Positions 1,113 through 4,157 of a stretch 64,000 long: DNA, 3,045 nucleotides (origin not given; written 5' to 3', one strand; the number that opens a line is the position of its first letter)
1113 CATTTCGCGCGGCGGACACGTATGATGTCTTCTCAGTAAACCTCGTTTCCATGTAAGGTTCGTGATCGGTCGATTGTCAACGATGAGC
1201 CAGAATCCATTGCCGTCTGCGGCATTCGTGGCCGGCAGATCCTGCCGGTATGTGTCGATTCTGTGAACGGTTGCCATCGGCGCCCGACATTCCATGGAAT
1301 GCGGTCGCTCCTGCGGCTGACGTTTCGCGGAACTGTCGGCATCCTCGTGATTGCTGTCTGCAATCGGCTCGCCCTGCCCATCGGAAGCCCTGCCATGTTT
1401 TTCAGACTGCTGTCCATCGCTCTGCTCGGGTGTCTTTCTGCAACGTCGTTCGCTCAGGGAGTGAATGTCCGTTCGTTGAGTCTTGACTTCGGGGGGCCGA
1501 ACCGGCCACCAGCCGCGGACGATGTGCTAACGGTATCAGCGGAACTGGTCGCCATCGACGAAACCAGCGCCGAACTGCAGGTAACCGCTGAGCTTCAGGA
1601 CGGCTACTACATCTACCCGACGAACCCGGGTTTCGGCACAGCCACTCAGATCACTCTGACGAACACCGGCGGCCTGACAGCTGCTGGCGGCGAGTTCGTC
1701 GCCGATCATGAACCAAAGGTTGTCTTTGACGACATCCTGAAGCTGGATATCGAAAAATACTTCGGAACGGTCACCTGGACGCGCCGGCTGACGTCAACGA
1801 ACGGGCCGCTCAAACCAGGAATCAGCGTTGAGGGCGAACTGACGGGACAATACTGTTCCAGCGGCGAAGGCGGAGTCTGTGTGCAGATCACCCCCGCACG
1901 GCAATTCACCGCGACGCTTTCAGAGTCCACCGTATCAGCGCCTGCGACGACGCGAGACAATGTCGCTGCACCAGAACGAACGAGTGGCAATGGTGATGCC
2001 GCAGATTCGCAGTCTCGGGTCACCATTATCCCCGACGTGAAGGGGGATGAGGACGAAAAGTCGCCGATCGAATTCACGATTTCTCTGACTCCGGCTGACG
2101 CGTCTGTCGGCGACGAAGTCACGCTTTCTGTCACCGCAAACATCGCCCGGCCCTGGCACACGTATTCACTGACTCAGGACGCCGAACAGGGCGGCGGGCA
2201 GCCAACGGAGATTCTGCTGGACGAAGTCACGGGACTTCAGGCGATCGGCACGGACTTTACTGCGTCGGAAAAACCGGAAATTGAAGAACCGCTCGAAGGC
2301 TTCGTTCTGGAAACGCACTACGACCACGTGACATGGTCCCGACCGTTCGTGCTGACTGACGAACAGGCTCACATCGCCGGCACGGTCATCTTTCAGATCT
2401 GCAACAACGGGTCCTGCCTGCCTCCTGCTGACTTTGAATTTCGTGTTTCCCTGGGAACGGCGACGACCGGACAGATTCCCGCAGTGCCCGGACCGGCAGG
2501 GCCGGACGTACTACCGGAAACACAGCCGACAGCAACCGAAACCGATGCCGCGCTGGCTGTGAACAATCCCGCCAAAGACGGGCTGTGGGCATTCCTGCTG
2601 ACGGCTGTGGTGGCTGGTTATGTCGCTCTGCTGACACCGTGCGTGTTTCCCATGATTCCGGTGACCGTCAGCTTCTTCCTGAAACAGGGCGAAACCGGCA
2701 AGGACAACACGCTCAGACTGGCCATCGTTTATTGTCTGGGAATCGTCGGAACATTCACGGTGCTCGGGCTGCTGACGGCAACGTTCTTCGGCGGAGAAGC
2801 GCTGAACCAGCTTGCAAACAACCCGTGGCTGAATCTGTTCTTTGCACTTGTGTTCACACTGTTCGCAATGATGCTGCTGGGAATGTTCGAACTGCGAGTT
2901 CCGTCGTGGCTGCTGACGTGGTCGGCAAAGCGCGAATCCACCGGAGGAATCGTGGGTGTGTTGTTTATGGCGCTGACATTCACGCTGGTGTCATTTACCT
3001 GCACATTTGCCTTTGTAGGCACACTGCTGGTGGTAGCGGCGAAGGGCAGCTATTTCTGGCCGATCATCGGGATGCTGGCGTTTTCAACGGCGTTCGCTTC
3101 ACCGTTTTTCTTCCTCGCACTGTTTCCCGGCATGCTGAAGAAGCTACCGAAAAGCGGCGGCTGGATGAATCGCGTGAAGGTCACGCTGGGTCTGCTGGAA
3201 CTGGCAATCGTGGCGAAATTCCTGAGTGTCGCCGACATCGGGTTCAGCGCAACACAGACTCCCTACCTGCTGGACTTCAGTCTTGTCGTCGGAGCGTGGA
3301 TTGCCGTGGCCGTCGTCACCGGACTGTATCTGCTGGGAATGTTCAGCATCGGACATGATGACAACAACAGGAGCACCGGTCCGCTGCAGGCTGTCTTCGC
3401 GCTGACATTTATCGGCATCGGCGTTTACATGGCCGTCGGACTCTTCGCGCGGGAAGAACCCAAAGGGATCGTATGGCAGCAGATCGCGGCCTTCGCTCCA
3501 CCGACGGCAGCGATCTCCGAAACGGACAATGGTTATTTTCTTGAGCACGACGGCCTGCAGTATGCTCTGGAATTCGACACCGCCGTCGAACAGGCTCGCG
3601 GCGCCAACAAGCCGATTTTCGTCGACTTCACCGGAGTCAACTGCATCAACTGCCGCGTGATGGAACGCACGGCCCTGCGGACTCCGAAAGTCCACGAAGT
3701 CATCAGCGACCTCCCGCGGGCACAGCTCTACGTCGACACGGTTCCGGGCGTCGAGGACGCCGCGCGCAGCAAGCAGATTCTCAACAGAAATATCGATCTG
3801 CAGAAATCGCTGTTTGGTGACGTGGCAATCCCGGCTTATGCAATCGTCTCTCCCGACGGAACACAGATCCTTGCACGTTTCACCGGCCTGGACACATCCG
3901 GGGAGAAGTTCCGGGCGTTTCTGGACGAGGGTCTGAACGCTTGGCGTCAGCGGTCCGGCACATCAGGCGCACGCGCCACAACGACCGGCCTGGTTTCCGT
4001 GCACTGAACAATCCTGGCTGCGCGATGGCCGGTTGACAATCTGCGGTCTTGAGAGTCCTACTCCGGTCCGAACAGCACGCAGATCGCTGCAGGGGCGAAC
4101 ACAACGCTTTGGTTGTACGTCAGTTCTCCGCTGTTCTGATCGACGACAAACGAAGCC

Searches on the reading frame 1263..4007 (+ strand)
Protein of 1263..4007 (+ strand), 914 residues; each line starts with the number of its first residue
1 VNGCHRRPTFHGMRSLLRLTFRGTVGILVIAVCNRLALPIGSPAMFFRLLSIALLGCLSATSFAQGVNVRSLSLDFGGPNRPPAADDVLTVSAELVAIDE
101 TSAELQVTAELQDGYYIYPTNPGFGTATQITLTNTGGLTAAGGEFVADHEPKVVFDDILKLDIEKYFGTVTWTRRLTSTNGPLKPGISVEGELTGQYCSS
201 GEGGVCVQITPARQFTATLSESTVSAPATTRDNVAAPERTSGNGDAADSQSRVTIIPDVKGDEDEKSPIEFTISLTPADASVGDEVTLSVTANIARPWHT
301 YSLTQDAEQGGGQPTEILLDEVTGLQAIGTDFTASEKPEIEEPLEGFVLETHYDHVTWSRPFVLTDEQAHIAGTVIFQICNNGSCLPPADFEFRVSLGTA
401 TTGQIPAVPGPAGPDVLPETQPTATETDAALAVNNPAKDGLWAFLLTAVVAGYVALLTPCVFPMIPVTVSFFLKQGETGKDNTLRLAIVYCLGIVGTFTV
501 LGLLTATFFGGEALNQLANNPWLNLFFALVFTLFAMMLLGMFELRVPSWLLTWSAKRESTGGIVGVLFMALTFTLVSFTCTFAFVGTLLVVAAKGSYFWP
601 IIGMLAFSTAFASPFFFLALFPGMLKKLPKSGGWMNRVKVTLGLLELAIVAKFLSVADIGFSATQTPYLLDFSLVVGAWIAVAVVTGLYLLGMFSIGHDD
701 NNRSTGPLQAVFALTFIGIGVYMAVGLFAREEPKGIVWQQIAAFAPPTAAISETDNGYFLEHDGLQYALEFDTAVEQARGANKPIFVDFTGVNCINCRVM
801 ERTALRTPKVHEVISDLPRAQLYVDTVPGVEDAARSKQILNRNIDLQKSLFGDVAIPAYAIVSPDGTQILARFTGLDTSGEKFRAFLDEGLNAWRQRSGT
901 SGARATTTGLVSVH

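Call 94: search_protein_families(library=pfam, proteins=[window:1263-4007:+], max_evalue=0.00001)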
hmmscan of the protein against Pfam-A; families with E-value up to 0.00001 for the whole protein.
window:1263-4007:+ (914 aa): 4 families
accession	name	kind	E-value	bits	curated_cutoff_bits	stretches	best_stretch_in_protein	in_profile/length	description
PF02683.22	DsbD_TM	-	3.7e-29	102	27.1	1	442-651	2-212/219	Cytochrome C biogenesis protein transmembrane domain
PF11412.14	DsbD_N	-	2.7e-13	50.4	25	0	97-208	14-109/119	Thiol:disulfide interchange protein DsbD, N-terminal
PF13899.12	Thioredoxin_7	-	3.5e-08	33.9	27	1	771-864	6-83/83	Thioredoxin-like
PF13098.12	Thioredoxin_2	-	4.8e-06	27.3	27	1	778-887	1-104/104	Thioredoxin-like domain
